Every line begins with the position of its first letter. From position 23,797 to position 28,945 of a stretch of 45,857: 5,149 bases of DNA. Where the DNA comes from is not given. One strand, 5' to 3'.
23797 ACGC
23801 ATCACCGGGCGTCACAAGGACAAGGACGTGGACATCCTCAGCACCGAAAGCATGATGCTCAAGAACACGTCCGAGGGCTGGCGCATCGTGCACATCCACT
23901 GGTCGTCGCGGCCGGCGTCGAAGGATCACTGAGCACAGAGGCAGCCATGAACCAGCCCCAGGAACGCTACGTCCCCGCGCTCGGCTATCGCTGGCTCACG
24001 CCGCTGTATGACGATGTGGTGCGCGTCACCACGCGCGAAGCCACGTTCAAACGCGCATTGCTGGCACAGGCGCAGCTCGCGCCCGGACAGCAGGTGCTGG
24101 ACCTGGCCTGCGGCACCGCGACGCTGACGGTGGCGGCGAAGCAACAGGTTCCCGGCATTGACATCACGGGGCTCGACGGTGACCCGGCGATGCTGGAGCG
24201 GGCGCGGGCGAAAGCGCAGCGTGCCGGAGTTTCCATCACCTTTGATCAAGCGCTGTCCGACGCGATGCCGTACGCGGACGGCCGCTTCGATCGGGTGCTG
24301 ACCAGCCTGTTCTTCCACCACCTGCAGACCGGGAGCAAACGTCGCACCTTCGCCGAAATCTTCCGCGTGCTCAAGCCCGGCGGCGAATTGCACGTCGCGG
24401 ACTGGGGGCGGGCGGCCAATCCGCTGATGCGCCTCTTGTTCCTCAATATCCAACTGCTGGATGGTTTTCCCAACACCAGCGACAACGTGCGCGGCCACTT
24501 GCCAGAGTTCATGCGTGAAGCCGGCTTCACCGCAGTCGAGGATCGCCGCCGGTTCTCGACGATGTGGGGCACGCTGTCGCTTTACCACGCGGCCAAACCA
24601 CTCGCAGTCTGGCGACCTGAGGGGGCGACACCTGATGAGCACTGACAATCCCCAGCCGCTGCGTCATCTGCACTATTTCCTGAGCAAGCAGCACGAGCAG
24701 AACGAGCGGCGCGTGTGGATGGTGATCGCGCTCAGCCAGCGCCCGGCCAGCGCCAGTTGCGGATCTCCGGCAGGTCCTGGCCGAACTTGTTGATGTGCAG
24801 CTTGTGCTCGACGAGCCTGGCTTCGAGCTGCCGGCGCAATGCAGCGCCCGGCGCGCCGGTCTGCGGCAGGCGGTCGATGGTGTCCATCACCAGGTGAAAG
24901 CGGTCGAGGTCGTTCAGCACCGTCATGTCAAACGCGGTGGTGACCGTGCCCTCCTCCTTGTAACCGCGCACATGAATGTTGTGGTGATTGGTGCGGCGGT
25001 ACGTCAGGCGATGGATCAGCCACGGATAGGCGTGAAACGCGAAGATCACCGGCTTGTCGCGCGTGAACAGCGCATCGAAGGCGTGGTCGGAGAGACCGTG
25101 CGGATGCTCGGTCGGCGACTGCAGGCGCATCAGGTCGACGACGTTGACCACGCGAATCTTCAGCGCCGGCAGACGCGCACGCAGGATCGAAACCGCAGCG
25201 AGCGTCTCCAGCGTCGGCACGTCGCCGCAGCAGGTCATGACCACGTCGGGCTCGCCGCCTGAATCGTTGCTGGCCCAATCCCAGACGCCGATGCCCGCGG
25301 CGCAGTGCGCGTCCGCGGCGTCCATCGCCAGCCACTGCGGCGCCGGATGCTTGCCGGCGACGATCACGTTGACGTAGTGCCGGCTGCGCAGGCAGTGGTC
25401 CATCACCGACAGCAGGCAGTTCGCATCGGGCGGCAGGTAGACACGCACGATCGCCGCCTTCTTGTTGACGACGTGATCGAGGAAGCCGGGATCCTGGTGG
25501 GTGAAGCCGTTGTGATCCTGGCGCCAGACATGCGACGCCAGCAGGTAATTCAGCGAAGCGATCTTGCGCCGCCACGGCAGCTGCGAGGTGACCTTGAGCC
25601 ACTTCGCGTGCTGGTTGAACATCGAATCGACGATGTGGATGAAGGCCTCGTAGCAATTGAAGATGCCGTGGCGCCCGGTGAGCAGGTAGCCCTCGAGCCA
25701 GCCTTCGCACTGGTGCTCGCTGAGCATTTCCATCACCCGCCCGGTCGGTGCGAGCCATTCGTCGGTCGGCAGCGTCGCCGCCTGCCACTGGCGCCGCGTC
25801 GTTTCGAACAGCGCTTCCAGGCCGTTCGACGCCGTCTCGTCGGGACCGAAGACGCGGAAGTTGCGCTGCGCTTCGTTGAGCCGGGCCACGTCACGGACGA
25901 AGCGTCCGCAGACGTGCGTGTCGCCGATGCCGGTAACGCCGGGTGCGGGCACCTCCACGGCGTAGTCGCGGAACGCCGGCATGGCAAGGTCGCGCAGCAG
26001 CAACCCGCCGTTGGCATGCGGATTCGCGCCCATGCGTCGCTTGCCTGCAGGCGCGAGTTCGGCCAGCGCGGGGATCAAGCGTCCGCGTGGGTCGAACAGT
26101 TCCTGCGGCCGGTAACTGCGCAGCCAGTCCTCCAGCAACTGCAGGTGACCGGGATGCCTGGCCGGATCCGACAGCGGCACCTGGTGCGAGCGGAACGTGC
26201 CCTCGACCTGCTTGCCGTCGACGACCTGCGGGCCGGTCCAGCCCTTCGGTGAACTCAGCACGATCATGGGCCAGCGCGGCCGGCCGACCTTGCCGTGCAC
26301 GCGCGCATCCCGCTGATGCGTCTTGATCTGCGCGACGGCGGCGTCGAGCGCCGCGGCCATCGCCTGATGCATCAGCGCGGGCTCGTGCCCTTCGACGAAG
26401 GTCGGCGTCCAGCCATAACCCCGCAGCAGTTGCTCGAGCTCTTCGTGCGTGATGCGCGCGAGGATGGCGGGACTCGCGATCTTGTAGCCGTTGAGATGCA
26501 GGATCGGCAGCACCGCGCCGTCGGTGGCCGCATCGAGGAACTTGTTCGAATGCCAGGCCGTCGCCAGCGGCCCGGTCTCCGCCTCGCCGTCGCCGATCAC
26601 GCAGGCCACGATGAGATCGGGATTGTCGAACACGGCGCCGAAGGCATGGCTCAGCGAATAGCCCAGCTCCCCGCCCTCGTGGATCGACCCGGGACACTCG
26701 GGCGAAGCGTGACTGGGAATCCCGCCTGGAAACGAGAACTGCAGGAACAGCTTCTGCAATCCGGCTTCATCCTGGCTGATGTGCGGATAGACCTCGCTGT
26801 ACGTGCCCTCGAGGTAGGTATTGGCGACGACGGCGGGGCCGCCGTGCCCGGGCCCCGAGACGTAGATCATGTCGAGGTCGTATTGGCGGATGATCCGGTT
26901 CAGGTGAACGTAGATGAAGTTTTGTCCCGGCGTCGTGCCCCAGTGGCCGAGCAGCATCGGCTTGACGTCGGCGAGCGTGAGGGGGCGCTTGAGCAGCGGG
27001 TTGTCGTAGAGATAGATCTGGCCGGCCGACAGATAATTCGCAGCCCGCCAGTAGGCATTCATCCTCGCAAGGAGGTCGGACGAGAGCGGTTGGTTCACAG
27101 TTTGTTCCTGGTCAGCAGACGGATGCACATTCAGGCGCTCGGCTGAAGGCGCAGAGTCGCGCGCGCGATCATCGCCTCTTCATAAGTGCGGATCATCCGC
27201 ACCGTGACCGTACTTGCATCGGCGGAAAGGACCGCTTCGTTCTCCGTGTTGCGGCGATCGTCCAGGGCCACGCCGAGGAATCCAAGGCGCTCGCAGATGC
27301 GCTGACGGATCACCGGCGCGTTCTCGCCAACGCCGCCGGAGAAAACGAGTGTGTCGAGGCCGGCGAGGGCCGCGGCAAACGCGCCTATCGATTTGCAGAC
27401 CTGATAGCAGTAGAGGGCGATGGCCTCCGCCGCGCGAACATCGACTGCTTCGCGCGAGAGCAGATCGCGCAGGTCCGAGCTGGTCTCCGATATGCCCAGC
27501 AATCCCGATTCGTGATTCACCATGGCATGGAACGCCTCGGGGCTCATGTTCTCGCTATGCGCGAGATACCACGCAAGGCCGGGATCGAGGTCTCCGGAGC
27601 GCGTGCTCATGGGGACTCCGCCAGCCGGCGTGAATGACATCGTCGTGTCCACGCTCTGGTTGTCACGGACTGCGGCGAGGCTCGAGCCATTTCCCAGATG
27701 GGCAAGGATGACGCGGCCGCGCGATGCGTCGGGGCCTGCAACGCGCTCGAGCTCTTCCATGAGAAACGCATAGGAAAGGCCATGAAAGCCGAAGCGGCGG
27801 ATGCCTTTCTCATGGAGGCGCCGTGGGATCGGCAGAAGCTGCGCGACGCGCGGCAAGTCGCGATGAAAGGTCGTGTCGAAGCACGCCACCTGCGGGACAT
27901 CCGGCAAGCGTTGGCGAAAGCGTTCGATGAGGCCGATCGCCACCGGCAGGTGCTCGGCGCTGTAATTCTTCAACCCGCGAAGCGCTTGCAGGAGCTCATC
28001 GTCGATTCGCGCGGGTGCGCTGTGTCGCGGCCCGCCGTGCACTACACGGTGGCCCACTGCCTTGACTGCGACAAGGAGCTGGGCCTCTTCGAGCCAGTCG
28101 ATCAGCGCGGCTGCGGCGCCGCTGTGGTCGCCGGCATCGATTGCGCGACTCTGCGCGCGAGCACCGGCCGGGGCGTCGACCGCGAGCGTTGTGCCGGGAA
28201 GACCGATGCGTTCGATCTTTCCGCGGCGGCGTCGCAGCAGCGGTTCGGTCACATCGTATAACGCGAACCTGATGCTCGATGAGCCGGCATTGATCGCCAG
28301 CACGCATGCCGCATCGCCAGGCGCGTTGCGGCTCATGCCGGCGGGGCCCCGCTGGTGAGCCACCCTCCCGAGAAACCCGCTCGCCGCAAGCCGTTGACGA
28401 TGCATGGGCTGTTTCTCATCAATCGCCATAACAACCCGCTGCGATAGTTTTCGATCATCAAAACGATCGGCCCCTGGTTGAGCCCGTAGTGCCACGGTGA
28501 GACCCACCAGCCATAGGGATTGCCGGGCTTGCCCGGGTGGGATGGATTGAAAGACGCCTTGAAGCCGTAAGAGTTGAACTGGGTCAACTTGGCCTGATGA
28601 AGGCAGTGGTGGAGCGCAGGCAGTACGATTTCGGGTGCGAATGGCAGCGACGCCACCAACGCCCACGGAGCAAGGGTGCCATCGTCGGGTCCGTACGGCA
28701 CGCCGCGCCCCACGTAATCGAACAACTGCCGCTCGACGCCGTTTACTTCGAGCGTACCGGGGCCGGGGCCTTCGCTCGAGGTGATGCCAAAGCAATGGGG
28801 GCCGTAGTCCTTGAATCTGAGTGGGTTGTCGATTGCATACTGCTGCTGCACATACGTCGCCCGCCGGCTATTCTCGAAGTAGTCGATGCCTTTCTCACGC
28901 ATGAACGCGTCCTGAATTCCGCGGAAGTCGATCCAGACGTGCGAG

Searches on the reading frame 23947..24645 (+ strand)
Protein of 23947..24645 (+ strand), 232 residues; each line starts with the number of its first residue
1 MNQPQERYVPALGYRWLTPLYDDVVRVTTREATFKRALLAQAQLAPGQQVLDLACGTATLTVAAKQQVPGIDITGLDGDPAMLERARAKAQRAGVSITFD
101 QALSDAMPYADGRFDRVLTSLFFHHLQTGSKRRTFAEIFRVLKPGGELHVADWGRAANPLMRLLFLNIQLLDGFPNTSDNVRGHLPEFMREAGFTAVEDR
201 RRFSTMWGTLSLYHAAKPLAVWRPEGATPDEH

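Call 6: search_protein_families(library=pfam, proteins=[window:23947-24645:+])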
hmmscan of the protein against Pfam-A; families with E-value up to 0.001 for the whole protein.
window:23947-24645:+ (232 aa): 12 families
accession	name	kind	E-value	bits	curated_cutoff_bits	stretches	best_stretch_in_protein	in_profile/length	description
PF13649.12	Methyltransf_25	-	9.1e-24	84.4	27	1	50-146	1-97/97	Methyltransferase domain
PF08241.18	Methyltransf_11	-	1.7e-20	73.9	21.2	1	51-148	1-93/95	Methyltransferase domain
PF13847.12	Methyltransf_31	-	1.3e-18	67.5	27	1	46-154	3-113/145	Methyltransferase domain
PF01209.24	Ubie_methyltran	-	4.1e-17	62.7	20.1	1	35-164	36-165/233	ubiE/COQ5 methyltransferase family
PF08242.18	Methyltransf_12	-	1.3e-14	55.1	30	1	51-148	1-98/98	Methyltransferase domain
PF13489.12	Methyltransf_23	-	1.5e-10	41.5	27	1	36-194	11-159/164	Methyltransferase domain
PF05175.20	MTS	-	5.9e-09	36.2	23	1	38-169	23-158/170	Methyltransferase small domain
PF02353.26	CMAS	-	9.3e-06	25.6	27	1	36-154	52-168/273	Mycolic acid cyclopropane synthetase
PF01170.24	UPF0020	-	2.8e-05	24.4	22.3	1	36-119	18-127/197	RMKL-like, methyltransferase domain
PF06325.19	PrmA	-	0.00037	20.5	22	1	42-124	157-237/296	Ribosomal protein L11 methyltransferase (PrmA)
PF20922.3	Anamorsin_N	-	0.00048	20.3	27.1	1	108-152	46-89/163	Anamorsin, N-terminal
PF07021.18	MetW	-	0.00079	19.5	21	0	43-123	10-85/193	Methionine biosynthesis protein MetW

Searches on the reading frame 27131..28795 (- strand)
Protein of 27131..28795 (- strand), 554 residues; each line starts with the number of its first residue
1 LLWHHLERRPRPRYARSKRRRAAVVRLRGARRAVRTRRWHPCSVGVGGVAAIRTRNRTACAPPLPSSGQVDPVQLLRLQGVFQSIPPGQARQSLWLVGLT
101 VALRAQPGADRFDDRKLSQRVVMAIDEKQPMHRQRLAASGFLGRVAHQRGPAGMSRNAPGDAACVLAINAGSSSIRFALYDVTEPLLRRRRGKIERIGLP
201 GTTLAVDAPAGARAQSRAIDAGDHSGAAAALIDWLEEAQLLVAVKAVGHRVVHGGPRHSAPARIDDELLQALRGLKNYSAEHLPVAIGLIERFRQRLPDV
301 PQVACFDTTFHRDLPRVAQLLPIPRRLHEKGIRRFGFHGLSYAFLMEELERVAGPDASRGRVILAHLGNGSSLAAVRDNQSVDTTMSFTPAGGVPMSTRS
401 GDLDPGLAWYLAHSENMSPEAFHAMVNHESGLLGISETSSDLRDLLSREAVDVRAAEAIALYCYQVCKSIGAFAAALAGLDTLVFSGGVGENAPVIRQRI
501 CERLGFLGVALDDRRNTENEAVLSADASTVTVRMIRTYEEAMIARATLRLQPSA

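Call 6: search_protein_families(library=pfam, proteins=[window:27131-28795:-])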
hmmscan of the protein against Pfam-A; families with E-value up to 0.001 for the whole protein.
window:27131-28795:- (554 aa): 1 family
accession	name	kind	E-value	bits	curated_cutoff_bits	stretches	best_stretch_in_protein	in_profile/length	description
PF00871.23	Acetate_kinase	-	3.2e-105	352.5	22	1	165-545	2-392/392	Acetokinase family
